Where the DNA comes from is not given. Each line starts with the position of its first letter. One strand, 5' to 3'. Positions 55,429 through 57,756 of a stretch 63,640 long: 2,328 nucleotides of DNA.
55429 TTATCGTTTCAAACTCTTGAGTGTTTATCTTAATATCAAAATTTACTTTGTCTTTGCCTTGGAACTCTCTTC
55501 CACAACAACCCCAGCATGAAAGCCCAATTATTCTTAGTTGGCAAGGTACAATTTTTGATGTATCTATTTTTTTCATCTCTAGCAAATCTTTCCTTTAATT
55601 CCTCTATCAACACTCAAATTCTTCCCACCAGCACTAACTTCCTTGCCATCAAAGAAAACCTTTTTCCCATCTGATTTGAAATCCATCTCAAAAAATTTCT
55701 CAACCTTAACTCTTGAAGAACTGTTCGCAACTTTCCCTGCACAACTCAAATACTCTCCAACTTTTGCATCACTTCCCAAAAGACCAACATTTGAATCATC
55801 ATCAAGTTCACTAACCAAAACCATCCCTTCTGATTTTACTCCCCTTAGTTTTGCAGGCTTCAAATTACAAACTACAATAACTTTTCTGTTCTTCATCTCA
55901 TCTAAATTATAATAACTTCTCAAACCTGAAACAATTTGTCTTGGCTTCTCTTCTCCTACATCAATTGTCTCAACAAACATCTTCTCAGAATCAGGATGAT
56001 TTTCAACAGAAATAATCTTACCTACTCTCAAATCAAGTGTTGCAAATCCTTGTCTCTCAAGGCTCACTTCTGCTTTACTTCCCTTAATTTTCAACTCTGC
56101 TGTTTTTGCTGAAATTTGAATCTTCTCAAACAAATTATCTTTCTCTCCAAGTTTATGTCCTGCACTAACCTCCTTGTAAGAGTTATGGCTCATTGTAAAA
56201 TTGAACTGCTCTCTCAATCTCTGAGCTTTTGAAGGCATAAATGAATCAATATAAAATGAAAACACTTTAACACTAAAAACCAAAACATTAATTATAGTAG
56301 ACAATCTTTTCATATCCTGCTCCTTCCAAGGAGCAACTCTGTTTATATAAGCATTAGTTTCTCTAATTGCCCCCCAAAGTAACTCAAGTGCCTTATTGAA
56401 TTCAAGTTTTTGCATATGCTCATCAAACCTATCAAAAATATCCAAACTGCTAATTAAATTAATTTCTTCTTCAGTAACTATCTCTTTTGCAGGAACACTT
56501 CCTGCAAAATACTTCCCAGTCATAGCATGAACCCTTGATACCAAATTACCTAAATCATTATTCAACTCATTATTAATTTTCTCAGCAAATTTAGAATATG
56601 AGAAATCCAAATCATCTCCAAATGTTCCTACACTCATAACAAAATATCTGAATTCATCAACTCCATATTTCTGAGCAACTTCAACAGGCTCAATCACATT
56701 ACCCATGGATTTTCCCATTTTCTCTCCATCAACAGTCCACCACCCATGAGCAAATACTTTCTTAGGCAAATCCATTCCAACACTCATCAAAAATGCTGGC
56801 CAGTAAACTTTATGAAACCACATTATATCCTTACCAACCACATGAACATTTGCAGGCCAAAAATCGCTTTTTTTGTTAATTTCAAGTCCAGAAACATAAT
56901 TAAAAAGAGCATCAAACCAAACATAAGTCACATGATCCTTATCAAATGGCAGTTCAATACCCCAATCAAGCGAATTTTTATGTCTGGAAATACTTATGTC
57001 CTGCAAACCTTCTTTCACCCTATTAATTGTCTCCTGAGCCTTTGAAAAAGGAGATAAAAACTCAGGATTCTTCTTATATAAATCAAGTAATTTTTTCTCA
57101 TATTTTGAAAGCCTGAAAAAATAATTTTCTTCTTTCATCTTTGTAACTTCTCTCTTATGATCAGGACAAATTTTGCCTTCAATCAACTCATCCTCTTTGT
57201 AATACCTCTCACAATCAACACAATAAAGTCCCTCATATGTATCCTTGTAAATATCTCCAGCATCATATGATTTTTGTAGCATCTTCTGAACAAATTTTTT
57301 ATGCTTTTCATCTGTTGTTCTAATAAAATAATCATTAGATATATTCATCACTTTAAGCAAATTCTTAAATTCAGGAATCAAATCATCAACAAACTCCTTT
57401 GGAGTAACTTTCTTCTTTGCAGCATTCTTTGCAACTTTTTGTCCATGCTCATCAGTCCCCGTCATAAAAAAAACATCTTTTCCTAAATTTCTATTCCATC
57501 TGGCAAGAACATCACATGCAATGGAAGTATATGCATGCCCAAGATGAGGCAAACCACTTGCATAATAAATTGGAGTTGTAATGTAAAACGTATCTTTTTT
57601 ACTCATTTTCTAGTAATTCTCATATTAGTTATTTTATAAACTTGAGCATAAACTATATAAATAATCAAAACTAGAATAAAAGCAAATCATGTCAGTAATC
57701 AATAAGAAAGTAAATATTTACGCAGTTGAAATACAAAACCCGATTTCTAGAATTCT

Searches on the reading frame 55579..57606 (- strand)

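Call 14: search_protein_families(library=pfam, proteins=[window:55579-57606:-], max_evalue=0.0001)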
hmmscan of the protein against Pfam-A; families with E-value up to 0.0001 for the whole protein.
window:55579-57606:- (675 aa): 6 families
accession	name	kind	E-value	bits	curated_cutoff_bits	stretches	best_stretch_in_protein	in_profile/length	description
PF09334.17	tRNA-synt_1g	-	1.3e-101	340.7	20.1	2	156-359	177-390/391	tRNA synthetases class I (M)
PF01588.26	tRNA_bind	-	2.6e-31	108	27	1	526-615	1-90/96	Putative tRNA binding domain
PF00133.28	tRNA-synt_1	-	3.9e-27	95.5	22.7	2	3-221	21-245/414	tRNA synthetases class I (I, L, M and V)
PF01406.26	tRNA-synt_1e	-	2.7e-19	70.1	27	2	7-189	12-187/301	tRNA synthetases class I (C) catalytic domain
PF19303.5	Anticodon_3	-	2.5e-08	34.4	23.5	1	371-497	1-136/152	Anticodon binding domain of methionyl tRNA ligase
PF23137.1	HVO_0758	-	5.6e-05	23.3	27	0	111-153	5-51/55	HVO_0758 mu-protein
